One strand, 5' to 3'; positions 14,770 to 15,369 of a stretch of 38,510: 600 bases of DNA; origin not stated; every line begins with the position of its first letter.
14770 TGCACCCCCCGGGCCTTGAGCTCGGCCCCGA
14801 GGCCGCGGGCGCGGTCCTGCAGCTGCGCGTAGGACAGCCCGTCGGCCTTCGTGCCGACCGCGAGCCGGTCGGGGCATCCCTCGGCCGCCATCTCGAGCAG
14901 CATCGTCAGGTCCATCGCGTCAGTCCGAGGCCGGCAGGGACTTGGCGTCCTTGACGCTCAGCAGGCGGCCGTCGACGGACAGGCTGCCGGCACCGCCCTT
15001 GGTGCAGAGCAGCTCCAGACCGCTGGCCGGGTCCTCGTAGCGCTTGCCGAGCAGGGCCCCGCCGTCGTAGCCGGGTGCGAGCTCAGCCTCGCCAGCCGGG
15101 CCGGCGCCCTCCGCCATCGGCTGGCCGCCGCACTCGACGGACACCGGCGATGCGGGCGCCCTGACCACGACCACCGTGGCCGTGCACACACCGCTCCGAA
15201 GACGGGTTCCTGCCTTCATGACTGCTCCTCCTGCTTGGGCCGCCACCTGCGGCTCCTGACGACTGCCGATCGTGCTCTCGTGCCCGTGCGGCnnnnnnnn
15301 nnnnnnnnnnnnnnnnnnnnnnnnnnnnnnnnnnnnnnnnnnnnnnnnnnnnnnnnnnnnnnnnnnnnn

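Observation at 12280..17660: Kinase + Asp-variant ACAD + tiny protein + CoA ligase: an lva / ACAD10-11-like 4-hydroxyacyl-CoA phospho-elimination module inside a P450/beta-oxidation island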

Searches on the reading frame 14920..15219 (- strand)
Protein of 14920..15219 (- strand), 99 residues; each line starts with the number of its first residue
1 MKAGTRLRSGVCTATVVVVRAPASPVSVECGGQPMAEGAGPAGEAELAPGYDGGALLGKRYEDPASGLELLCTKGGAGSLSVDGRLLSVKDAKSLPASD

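Call 3: search_protein_families(library=pfam, proteins=[window:14920-15219:-])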
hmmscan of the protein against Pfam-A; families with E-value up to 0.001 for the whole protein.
window:14920-15219:- (99 aa): 0 families

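Call 4: search_protein_families(library=ncbifam, proteins=[window:14920-15219:-])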
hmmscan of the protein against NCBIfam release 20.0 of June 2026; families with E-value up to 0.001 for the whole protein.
window:14920-15219:- (99 aa): 0 families

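Call 18: find_homologous_proteins(query=window:14920-15219:-, max_evalue=0.001)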
Query window:14920-15219:- (99 aa): 488 proteins with E <= 0.001 among 519 candidates; the best 120 are listed.
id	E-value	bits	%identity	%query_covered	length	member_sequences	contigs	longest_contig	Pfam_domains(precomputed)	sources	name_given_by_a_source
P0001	1.7e-54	200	99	100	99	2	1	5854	-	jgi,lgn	jgi:hypothetical protein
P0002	1.1e-38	149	76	100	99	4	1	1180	-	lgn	-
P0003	1.8e-38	148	76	100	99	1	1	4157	-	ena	-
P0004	3.1e-38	148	77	100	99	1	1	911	-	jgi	jgi:hypothetical protein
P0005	1.3e-37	146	75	100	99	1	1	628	-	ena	-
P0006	3.5e-34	135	70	100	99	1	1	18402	-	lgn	-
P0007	2.7e-33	132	68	100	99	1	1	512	-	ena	-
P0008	3.8e-32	128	65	100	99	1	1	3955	-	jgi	jgi:hypothetical protein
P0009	4.3e-31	125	68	100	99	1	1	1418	-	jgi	-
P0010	2.4e-30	122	66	100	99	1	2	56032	-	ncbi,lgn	-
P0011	1.6e-28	116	62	100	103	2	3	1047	-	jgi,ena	jgi:hypothetical protein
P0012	2.7e-28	116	61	100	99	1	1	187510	-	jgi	jgi:hypothetical protein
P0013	9.4e-28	114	64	100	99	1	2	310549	-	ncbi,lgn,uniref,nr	ncbi:hypothetical protein [Nocardia higoensis]|uniref:hypothetical protein n=1 Tax=Nocardia higoensi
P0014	1.2e-27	114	60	100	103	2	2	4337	-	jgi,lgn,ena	jgi:hypothetical protein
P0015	1.9e-27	113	64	100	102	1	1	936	-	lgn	-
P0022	2.4e-26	109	59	100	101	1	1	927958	-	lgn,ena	-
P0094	3.6e-24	103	56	100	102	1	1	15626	-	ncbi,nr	ncbi:MAG TPA: hypothetical protein VFE13_13715 [Caulobacteraceae bacterium]|nr:hypothetical protein 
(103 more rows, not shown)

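Call 19: find_encoding_contigs(protein=P0013, flank=8000, max_places=2)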
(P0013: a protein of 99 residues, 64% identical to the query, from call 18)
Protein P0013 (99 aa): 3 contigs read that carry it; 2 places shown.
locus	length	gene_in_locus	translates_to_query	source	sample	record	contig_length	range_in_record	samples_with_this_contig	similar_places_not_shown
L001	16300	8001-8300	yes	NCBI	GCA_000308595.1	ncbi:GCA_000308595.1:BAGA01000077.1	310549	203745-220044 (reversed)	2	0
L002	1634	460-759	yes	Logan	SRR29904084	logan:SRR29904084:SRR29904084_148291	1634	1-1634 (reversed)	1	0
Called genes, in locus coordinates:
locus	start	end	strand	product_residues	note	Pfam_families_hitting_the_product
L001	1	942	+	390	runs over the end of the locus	PF02515:CoA_transf_3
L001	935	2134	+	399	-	PF22691:Thiolase_C_1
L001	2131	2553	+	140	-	PF12172:zf-ChsH2, PF01796:OB_ChsH2_C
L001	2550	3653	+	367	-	PF01636:APH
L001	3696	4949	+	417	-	PF02771:Acyl-CoA_dh_N, PF02770:Acyl-CoA_dh_M, PF00441:Acyl-CoA_dh_1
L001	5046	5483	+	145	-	PF12172:zf-ChsH2, PF01796:OB_ChsH2_C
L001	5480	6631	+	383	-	PF00108:Thiolase_N (weak), PF02803:Thiolase_C (weak), PF22691:Thiolase_C_1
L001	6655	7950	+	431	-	PF02771:Acyl-CoA_dh_N, PF11794:HpaB_N (weak), PF02770:Acyl-CoA_dh_M, PF00441:Acyl-CoA_dh_1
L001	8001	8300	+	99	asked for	-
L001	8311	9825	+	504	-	PF00501:AMP-binding, PF13193:AMP-binding_C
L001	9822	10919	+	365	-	PF02771:Acyl-CoA_dh_N, PF00441:Acyl-CoA_dh_1, PF08028:Acyl-CoA_dh_2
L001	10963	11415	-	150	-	PF12802:MarR_2, PF13463:HTH_27, PF01047:MarR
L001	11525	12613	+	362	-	PF06441:EHN, PF00561:Abhydrolase_1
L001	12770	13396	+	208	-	PF01739:CheR (faint), PF13489:Methyltransf_23 (weak), PF08241:Methyltransf_11, PF08242:Methyltransf_12, PF13649:Methyltransf_25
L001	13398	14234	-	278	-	PF00378:ECH_1, PF16113:ECH_2, PF00378:ECH_1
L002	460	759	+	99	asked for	-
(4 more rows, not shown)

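Call 20: find_encoding_contigs(protein=P0094, flank=8000, max_places=2)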
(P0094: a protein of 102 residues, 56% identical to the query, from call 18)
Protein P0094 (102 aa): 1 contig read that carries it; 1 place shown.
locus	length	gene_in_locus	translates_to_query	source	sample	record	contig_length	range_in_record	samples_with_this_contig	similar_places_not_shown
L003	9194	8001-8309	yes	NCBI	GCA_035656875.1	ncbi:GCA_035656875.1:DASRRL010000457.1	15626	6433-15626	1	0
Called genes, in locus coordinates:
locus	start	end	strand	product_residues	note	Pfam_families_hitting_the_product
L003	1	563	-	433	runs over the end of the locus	PF00067:p450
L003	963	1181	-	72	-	-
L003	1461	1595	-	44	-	-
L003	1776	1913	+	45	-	-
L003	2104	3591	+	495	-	PF00089:Trypsin, PF13365:Trypsin_2, PF00595:PDZ, PF13180:PDZ_2, PF17820:PDZ_6, PF13180:PDZ_2, PF17820:PDZ_6 (weak)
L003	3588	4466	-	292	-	PF12146:Hydrolase_4 (faint)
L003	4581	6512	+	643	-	PF02705:K_trans, PF22776:K_trans_C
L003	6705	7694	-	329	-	PF00478:IMPDH (faint), PF03060:NMO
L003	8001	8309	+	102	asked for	-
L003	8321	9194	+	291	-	PF00501:AMP-binding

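Call 21: find_encoding_contigs(protein=P0022, flank=8000, max_places=2)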
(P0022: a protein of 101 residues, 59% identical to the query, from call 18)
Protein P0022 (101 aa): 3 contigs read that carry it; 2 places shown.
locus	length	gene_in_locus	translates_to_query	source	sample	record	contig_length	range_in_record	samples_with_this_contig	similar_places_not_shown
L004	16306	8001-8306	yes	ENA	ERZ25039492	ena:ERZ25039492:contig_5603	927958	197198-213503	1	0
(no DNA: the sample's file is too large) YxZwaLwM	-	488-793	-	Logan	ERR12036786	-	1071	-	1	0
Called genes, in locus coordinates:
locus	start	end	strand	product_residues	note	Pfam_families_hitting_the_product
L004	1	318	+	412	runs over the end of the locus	PF03007:WS_DGAT_cat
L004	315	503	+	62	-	PF06974:WS_DGAT_C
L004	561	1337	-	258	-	PF07819:PGAP1 (faint)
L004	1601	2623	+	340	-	PF02515:CoA_transf_3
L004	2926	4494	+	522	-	PF02515:CoA_transf_3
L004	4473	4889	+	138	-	-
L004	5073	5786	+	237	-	PF22691:Thiolase_C_1, PF12172:zf-ChsH2, PF01796:OB_ChsH2_C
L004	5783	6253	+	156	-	PF02771:Acyl-CoA_dh_N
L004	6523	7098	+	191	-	PF00441:Acyl-CoA_dh_1, PF08028:Acyl-CoA_dh_2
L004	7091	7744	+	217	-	PF00881:Nitroreductase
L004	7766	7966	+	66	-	PF06902:Fer4_19 (weak), PF13459:Fer4_15, PF13370:Fer4_13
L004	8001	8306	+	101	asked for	-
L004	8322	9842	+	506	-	PF00501:AMP-binding, PF13193:AMP-binding_C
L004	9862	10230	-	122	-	PF13560:HTH_31, PF01381:HTH_3, PF12844:HTH_19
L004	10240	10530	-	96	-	-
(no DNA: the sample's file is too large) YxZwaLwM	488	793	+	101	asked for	-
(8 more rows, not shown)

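Call 26: find_related_loci(query=A2, collection=genome_contigs, flank=10000)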
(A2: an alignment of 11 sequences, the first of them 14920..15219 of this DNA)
Query A2 (99 aa) in genome_contigs; peptide patterns used: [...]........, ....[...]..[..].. (x = any residue, [..] = any of these).
600 stretches matched a pattern (row limit reached: there are more); 576 encode a relative of the query (tblastn E <= 1e-3); the best 80 are kept; 80 distinct loci.
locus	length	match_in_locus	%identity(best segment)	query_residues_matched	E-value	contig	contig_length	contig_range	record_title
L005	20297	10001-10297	61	1-99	3e-29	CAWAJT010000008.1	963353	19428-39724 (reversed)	MAG: uncultured Acidimicrobiaceae bacterium isolate MFD02416.bin.1.94 genome assembly, contig: contig_34537, whole genom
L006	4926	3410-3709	56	1-99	5e-29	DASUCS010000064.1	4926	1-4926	MAG TPA_asm: Acidimicrobiales bacterium isolate SMAG_U1303 k141_1755488, whole genome shotgun sequence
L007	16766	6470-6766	53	1-99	4e-29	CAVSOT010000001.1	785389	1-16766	MAG: uncultured Acidimicrobiaceae bacterium isolate MFD04463.bin.2.232 genome assembly, contig: contig_17284, whole geno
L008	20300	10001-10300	59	1-99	9e-29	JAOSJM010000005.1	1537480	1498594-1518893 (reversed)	MAG: Acidimicrobiia bacterium isolate FR_3 FR-Acidimicrobiia-3_s2, whole genome shotgun sequence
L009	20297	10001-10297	57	1-99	4e-28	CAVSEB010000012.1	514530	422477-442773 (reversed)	MAG: uncultured Acidimicrobiaceae bacterium isolate MFD02671.bin.3.6 genome assembly, contig: contig_29112, whole genome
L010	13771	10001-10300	53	1-99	3e-28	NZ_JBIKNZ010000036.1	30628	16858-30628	MAG: Phenylobacterium sp. isolate ME2014-10-16_3300042505_group5_bin120 Rohwer_bin1864_scaffold_444_c1, whole genome sho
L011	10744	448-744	57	1-99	4e-28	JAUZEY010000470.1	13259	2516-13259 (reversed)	MAG: Actinomycetota bacterium isolate BP_133 scaffold_5762430, whole genome shotgun sequence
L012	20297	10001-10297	57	1-99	8e-28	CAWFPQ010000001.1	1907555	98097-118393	MAG: uncultured Acidimicrobiaceae bacterium isolate MFD00731.bin.2.2 genome assembly, contig: contig_12763, whole genome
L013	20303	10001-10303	55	1-99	3e-27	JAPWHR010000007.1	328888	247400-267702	Comamonadaceae bacterium G21597-S1 NODE_7_length_328888_cov_66.4754, whole genome shotgun sequence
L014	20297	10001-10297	54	1-99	6e-27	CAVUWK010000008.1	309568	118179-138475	MAG: uncultured Acidimicrobiaceae bacterium isolate MFD01138.bin.2.1 genome assembly, contig: contig_45737, whole genome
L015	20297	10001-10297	54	1-99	5e-27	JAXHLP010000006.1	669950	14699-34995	MAG: Acidimicrobiales bacterium isolate Salar_de_Ascotan_soil_MAG_ASO25 contig_3838_polypolish, whole genome shotgun seq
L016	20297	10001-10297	53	1-99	1e-26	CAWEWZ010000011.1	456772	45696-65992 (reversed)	MAG: uncultured Acidimicrobiaceae bacterium isolate MFD05502.bin.2.144 genome assembly, contig: contig_7685, whole genom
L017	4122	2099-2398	57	1-99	6e-27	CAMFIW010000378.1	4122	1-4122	MAG: uncultured Phenylobacterium sp. isolate SRR9109407_bin.18_metaWRAP_v1.3_MAG genome assembly, contig: ERZ12289979.60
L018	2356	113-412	54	1-99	7e-27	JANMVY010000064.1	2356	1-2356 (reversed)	MAG: Actinomycetes bacterium isolate OTE_88_metabat_442 OTE_88_k141_1817716, whole genome shotgun sequence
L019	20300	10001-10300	57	1-99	6e-27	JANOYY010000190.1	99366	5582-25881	MAG: Acidimicrobiia bacterium isolate VAR_79_metabat_578 VAR_79_k141_2656805, whole genome shotgun sequence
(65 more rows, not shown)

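Call 32: predict_structure(alignment_id=A1)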
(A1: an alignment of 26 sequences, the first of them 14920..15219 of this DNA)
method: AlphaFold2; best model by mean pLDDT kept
length: 99 residues; sequences in the alignment: 26
mean_pLDDT: 89.0   pTM: 0.77
mean pLDDT of the five models: 89.0, 88.7, 88.6, 88.0, 85.4
residues with pLDDT >= 90: 78; 70-90: 8; 50-70: 13; < 50: 0
segments of 3 or more residues with pLDDT < 50: none
pLDDT, mean of each block of 10 residues (from residue 1): 93 94 95 87 82 93 94 94 93 62
secondary structure, 60 per line:
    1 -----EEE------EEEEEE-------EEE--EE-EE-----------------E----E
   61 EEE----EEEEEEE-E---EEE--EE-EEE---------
elements in order: E6-8 E15-20 E28-30 E60-63 E68-74 E80-82 E88-90

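Call 41: fold_search(model_id=the predicted structure, library=pdb)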
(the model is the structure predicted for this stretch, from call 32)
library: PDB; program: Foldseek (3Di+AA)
matches with E <= 10: 345; with E <= 0.001: 0
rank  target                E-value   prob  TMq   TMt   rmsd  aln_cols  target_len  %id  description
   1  4im8                  1.8e-01  0.15  0.19  0.11  11.8        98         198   15  low resolution crystal structure of mouse RAGE (released 2013-08-14)
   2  4lp4_A                2.4e-01  0.23  0.24  0.13  11.1       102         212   19  Crystal structure of the human RAGE VC1 fragment in space group P62 (released 2013-10-16)
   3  3cjj                  2.9e-01  0.16  0.22  0.12  11.4        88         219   19  Crystal structure of human rage ligand-binding domain (released 2009-03-24)
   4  3o3u_N                3.1e-01  0.20  0.25  0.06  11.0       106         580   18  Crystal Structure of Human Receptor for Advanced Glycation Endproducts (RAGE) (released 2010-10-13)
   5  7lmw_A                5.3e-01  0.14  0.24  0.13  10.9       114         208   17  Receptor for Advanced Glycation End Products VC1 domain in complex with 3-(3-((4-(4-carboxyphenoxy)benzyl)oxy)phenyl)- (released 2021-07-28)
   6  6tko_H                9.7e-01  0.12  0.25  0.14  10.5       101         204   13  Phosphorylated turkey beta1 adrenoceptor with bound agonist formoterol coupled to arrestin-2 in lipid nanodisc. (released 2020-06-17)
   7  4ybh_A                1.1e+00  0.14  0.27  0.10  11.4        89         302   19  Crystal structure of the human RAGE ectodomain (VC1C2 fragment) in complex with human S100A6 (released 2016-03-02)
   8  4lp5_A                1.2e+00  0.11  0.23  0.09  11.0        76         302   21  Crystal structure of the full-length human RAGE extracellular domain (VC1C2 fragment) (released 2013-10-16)
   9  1iqd_B                1.3e+00  0.11  0.24  0.15   9.9        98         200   13  Human Factor VIII C2 Domain complexed to human monoclonal BO2C11 Fab. (released 2001-08-15)
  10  1waa_B                1.3e+00  0.07  0.20  0.22  10.1       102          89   10  IG27 protein domain (released 2006-07-05)
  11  6rtw_B                1.3e+00  0.04  0.18  0.16  12.7       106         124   11  Crystal structure of the Patched-1 (PTCH1) ectodomain in complex with nanobody NB64 and cholesterol-hemisuccinate (released 2019-10-02)
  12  5a2f                  1.5e+00  0.08  0.22  0.11  12.8        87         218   14  Two membrane distal IgSF domains of CD166 (released 2015-07-22)
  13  2yz8                  1.6e+00  0.06  0.21  0.22  10.0       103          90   14  Crystal structure of the 32th Ig-like domain of human obscurin (KIAA1556) (released 2008-05-06)
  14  4p2y_A                1.7e+00  0.12  0.27  0.10  11.2        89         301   18  Crystal structure of the human RAGE ectodomain (fragment VC1C2) in complex with mouse S100A6 (released 2015-03-11)
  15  3gkw_H                1.7e+00  0.11  0.26  0.15  10.2        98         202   12  Crystal structure of the Fab fragment of Nimotuzumab. An anti-epidermal growth factor receptor antibody (released 2009-08-04)
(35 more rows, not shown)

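Call 57: search_protein_representatives(alignment_id=A1)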
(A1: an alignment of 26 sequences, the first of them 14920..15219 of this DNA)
Query: 26 sequences, 102 profile positions. Proteins with E-value up to 0.001 (for the whole library): 1315; up to 1e-10: 705; up to 1e-30: 46. The best 150 are listed.
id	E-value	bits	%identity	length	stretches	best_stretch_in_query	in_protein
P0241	1.1e-38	147.5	-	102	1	1-102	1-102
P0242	1.4e-37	144.0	-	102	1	1-102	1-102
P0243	5.4e-37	142.1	-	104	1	2-102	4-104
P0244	9.8e-37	141.2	-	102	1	1-102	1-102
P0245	5.4e-36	138.8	-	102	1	1-102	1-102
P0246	1.0e-35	138.0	-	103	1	3-102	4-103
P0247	1.3e-35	137.6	-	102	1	1-102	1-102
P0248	5.2e-35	135.7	-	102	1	1-102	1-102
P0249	1.8e-34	134.0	-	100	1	3-102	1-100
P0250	2.0e-34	133.8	-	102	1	2-102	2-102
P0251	2.2e-34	133.7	-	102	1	1-102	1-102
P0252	3.6e-34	133.0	-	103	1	3-102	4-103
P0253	4.1e-34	132.8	-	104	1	2-102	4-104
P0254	5.6e-34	132.4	-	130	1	2-102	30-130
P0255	1.0e-33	131.6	-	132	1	3-102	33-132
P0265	1.1e-32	128.2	-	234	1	1-102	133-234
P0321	2.5e-28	114.2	-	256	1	1-102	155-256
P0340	1.0e-27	112.3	-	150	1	2-102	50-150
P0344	1.4e-27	111.8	-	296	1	2-102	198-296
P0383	5.2e-26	106.8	-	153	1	1-102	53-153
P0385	6.0e-26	106.6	-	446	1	1-102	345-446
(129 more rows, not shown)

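Call 58: search_protein_families(library=pfam, proteins=[P0265, P0321, P0344, P0385, P0340, P0383], max_evalue=0.001)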
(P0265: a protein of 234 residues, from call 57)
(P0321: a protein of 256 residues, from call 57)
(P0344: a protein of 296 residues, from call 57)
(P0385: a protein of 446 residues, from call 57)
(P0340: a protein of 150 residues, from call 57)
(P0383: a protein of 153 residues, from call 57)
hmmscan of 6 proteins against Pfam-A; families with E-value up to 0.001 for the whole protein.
P0265 (234 aa): 1 family
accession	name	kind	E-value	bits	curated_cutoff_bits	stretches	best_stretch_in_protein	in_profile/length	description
PF00111.32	Fer2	-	1.8e-10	41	21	1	28-110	3-75/77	2Fe-2S iron-sulfur cluster binding domain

P0321 (256 aa): 0 families

P0344 (296 aa): 0 families

P0385 (446 aa): 4 families
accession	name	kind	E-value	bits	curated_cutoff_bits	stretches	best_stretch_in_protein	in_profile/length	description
PF00005.33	ABC_tran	-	3.7e-28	99.3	25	1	32-180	2-136/137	ABC transporter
PF08352.17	oligo_HPY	-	1.5e-18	67.3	27.1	1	232-299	1-65/65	Oligopeptide/dipeptide transporter, C-terminal region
PF13304.12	AAA_21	-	7.9e-07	29.9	27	1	149-212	234-299/304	AAA domain, putative AbiEii toxin, Type IV TA system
PF13401.12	AAA_22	-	3.2e-05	24.7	27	0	46-209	10-121/130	AAA domain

P0340 (150 aa): 0 families

P0383 (153 aa): 0 families

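Call 62: search_dna_similar(query=window:14920-15219:-, collection=plasmids, mode=protein, max_evalue=1e-8, max_rows=40)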
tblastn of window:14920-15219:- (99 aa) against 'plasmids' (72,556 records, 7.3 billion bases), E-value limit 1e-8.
Records with a match: 6; places in all: 6; records where one place covers at least 80% of the query: 0.
Best place of each record, by identity: 60-80% 6.
By first word of the organism name: Rhodococcus 3; Sphingobium 2; Streptomyces 1.
By predicted mobility (MOB-suite, as given by PLSDB): non-mobilizable 4; conjugative 1; mobilizable 1.
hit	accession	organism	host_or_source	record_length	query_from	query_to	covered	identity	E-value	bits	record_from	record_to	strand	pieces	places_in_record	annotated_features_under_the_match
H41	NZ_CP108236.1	Streptomyces sp. NBC_00080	-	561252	53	99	47%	68.1%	2e-9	59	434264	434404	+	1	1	hypothetical protein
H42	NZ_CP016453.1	Sphingobium sp. RAC03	Microbial isolate,Algal phycosphere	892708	51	99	49%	65.3%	2e-10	62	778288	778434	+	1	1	hypothetical protein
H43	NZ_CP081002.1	Sphingobium sp. V4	cell culture,soil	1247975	51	99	49%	65.3%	2e-10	62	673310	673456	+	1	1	record has no annotation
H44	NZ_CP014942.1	Rhodococcus sp. BH4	cell culture,sludge of membrane ...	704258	51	99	49%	61.2%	7e-10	61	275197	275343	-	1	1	hypothetical protein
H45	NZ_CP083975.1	Rhodococcus rhodochrous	compost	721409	51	99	49%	61.2%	3e-9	59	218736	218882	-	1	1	hypothetical protein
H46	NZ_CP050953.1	Rhodococcus sp. DMU1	cell culture,activated sludge in our lab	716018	54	99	46%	60.9%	8e-10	61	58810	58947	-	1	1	hypothetical protein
